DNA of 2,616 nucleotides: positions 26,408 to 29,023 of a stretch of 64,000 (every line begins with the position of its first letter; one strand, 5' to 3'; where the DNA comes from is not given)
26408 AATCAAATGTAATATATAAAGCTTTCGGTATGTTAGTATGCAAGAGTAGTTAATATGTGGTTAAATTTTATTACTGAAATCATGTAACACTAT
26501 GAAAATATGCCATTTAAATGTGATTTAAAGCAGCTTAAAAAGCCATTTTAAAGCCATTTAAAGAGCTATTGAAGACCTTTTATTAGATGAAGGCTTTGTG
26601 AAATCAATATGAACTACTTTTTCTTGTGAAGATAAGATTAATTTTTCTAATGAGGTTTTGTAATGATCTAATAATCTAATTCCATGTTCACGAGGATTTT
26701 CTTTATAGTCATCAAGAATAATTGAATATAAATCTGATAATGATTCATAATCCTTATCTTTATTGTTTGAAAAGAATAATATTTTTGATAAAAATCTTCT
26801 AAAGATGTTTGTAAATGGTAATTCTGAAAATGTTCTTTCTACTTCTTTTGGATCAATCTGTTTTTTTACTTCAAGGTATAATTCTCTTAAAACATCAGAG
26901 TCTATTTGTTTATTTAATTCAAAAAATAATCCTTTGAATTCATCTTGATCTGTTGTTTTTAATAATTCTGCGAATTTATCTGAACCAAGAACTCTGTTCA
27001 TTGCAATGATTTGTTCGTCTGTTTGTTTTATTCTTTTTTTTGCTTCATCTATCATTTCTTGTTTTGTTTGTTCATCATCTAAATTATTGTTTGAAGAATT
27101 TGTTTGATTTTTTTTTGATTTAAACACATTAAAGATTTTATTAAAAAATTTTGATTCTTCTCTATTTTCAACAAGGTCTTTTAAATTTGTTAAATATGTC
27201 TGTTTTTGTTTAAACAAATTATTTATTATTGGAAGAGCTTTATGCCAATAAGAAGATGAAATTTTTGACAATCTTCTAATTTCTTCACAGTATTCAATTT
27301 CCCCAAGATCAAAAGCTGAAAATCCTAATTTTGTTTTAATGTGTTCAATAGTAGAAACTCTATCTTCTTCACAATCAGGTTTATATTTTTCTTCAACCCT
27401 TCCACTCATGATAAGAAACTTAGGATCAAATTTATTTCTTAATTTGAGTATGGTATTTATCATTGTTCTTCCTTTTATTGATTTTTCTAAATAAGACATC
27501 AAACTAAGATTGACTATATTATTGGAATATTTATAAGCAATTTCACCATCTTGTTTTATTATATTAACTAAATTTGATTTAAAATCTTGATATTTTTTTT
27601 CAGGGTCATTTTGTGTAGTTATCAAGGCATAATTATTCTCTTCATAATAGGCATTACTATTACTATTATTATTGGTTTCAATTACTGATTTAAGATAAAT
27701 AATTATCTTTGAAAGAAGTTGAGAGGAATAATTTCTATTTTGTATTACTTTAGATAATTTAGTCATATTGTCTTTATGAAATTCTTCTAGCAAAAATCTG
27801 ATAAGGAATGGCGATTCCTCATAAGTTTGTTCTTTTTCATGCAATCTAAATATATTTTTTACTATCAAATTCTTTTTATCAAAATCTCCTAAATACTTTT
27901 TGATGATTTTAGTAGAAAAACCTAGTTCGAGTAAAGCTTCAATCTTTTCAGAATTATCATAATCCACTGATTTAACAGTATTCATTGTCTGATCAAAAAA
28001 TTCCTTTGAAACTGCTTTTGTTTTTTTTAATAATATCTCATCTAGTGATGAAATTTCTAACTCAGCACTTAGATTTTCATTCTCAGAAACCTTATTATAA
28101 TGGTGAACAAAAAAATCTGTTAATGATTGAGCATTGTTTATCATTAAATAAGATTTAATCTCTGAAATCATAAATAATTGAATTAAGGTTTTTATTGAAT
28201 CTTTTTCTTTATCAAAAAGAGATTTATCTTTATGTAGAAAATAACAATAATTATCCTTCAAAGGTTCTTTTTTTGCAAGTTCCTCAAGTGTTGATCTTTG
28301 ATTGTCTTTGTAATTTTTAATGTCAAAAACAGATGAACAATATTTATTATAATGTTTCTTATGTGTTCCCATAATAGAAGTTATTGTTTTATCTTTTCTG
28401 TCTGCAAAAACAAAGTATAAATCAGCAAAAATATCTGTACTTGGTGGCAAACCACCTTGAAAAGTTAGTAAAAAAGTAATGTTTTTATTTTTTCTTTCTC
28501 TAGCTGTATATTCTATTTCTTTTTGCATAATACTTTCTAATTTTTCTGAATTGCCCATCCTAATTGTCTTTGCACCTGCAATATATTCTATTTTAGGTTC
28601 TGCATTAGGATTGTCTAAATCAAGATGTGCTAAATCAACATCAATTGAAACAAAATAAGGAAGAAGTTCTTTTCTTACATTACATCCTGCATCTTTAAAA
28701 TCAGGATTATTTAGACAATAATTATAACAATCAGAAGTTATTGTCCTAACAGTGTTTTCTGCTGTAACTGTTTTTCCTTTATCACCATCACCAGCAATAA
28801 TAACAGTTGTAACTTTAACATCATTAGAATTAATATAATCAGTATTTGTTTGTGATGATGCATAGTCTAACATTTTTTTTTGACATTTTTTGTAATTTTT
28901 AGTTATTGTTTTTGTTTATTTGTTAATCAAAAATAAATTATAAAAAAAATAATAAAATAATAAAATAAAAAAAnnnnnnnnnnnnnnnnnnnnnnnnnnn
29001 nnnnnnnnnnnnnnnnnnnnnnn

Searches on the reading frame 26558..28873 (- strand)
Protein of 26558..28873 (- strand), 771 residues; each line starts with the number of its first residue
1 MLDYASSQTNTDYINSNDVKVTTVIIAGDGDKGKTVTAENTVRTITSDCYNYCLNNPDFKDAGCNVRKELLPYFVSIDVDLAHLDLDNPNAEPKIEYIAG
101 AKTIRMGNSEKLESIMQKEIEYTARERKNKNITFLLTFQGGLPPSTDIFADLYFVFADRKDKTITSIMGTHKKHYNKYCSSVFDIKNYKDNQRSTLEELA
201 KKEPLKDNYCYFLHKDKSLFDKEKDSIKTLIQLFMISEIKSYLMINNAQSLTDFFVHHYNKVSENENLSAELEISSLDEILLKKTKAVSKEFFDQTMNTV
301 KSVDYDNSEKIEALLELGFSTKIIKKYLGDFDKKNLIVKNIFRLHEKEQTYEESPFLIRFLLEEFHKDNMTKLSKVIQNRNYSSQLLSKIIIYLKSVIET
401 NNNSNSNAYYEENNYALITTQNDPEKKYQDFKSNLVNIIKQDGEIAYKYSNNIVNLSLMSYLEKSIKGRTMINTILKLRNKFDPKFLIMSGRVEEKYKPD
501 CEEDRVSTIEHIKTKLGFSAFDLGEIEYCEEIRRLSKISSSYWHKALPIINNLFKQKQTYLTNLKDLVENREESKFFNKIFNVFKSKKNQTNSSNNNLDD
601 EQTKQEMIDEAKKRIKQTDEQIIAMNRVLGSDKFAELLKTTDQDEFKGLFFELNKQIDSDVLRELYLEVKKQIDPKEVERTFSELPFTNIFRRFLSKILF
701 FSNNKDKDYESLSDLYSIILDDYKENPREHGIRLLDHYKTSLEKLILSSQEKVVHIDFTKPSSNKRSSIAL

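Call 3: search_protein_families(library=pfam, proteins=[window:26558-28873:-], max_evalue=1)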
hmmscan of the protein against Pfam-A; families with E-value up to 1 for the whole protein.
window:26558-28873:- (771 aa): 2 families
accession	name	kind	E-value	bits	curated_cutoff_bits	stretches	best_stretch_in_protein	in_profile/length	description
PF10410.14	DnaB_bind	-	0.27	11.9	20.6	0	595-619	11-35/56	DnaB-helicase binding domain of primase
PF01751.28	Toprim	-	0.49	11.1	23.1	0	579-626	21-64/96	Toprim domain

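Call 14: search_protein_families(library=ncbifam, proteins=[window:26558-28873:-], max_evalue=1)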
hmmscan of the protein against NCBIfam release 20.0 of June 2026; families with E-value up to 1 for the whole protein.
window:26558-28873:- (771 aa): 0 families

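Call 15: search_protein_families(library=padloc, proteins=[window:26558-28873:-], max_evalue=1)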
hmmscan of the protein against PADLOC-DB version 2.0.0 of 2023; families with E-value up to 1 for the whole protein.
window:26558-28873:- (771 aa): 0 families

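Call 39: find_homologous_proteins(query=A2, max_evalue=0.01)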
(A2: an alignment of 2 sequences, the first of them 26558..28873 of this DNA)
Query A2 (2 sequences) (771 aa, profile of the alignment): 1 proteins with E <= 0.01 among 8000 candidates.
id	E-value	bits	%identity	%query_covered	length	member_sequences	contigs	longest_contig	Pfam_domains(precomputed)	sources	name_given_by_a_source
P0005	0.0e+0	1328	100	100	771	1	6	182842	-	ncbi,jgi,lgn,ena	-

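Call 63: search_solved_structures(query=A7, max_evalue=10, show_alignments=2)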
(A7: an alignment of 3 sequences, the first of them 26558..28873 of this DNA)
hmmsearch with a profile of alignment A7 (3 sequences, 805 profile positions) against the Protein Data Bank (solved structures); distinct sequences matched with E-value up to 10: 4.
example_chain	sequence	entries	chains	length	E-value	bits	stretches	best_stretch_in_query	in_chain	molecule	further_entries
5xau_C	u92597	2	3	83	0.07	14.6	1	673-724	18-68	Laminin subunit gamma-1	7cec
3vyi_A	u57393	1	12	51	0.075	14.5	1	662-701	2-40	Voltage-gated hydrogen channel 1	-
7jrq_A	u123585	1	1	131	2.4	9.6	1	574-679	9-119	MPP1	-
7bqs_A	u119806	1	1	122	3.1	9.2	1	596-675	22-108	Nomur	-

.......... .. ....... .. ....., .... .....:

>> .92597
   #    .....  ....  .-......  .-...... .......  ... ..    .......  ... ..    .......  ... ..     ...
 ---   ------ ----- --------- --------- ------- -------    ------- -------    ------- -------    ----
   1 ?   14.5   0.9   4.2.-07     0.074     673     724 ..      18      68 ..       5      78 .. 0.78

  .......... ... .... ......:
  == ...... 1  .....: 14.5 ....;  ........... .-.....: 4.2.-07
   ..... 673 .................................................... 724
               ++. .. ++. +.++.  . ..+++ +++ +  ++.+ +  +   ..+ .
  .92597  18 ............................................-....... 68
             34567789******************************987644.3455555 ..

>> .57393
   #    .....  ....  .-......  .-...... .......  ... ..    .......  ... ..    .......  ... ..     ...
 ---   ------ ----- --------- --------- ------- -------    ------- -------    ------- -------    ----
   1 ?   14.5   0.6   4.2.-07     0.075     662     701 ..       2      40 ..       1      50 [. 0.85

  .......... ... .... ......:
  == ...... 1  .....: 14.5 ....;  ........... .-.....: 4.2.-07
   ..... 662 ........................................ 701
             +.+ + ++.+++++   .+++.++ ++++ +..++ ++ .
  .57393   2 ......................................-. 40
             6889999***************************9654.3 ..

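Call 74: search_protein_families(library=pfam, alignment_id=A7, max_evalue=10)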
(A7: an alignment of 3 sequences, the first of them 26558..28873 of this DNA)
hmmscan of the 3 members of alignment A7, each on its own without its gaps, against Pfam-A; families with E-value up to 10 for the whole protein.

A. member 1, window:26558-28873:- (771 aa): 2 families
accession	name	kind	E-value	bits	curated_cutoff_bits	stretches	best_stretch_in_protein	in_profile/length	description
PF10410.14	DnaB_bind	-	0.27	11.9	20.6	0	595-619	11-35/56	DnaB-helicase binding domain of primase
PF01751.28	Toprim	-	0.49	11.1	23.1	0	579-626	21-64/96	Toprim domain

B. families by the number of members that match (of 3 scanned): 17 families
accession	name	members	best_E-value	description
PF24883.2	NPHP3_N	1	0.013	Nephrocystin 3, N-terminal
PF10805.13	DUF2730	1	0.017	Protein of unknown function (DUF2730)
PF07088.17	GvpD_P-loop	1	0.02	GvpD gas vesicle protein, P-loop domain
PF22997.1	CHS4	1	0.041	Chitin synthase 4-like domain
PF00910.28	RNA_helicase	1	0.052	RNA helicase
PF06069.16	PerC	1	0.12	PerC transcriptional activator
PF05300.16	MIC19_MIC25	1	0.15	MICOS complex subunit MIC19/MIC25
PF23438.1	DUF7123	1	0.15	Domain of unknown function (DUF7123)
PF10410.14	DnaB_bind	1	0.27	DnaB-helicase binding domain of primase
PF02847.23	MA3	1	0.38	MA3 domain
PF01751.28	Toprim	1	0.49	Toprim domain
PF20435.3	ASY3-like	1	1.4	Meiosis-specific protein ASY3-like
PF22879.1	AIPR_N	1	2.5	Abortive infection phage resistance protein N-terminal domain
PF04859.17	DUF641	1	3.5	Plant protein of unknown function (DUF641)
PF08581.15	Tup_N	1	3.7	Tup N-terminal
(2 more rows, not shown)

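Call 76: search_protein_families(library=phrogs, proteins=[window:26558-28873:-], max_evalue=0.01)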
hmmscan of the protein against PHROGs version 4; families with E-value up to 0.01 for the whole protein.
window:26558-28873:- (771 aa): 0 families
